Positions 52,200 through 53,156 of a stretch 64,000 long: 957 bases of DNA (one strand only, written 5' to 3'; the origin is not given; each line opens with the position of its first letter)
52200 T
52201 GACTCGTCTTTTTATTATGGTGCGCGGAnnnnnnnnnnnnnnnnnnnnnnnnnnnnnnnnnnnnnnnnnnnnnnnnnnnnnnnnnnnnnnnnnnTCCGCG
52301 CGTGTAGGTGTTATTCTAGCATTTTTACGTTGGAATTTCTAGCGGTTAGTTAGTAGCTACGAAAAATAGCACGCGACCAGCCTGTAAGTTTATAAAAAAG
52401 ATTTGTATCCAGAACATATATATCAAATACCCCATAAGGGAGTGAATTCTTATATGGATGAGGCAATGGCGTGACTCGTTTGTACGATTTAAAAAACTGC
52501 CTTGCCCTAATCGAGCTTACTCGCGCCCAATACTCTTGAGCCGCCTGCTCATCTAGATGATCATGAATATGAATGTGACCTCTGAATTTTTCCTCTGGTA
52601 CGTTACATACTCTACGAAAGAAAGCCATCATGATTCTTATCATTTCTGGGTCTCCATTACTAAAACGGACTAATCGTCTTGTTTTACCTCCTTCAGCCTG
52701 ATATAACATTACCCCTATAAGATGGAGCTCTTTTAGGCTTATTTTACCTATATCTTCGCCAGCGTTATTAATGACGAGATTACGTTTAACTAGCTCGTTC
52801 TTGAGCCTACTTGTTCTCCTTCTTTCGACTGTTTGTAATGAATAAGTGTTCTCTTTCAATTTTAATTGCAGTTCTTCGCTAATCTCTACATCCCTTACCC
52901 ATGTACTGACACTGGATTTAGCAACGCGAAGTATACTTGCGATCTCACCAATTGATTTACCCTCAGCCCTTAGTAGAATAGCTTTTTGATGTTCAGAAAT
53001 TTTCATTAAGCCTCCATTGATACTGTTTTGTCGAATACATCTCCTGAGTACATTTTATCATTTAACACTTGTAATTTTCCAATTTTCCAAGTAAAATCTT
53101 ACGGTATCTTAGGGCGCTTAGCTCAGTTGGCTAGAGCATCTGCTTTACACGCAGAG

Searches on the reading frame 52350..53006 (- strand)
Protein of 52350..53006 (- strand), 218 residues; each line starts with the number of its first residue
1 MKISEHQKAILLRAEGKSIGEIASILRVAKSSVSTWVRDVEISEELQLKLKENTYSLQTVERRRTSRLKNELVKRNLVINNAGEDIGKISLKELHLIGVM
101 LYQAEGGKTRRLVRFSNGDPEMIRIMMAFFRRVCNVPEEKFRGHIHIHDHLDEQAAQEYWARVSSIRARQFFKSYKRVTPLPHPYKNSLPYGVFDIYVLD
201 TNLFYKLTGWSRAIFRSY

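Call 81: search_protein_families(library=pfam, proteins=[window:52350-53006:-], max_evalue=0.001)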
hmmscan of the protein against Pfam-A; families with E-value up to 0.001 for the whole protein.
window:52350-53006:- (218 aa): 4 families
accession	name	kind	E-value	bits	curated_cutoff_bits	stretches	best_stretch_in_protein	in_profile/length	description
PF13384.12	HTH_23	-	7.3e-05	22.9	24.6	1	8-39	9-40/50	Homeodomain-like domain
PF13518.12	HTH_28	-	0.00017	22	25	1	8-39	4-35/52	Helix-turn-helix domain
PF13551.12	HTH_29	-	0.00055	20.4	28.1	0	7-41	2-37/64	Winged helix-turn helix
PF08281.18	Sigma70_r4_2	-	0.00058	19.9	25.7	0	7-37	16-47/54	Sigma-70, region 4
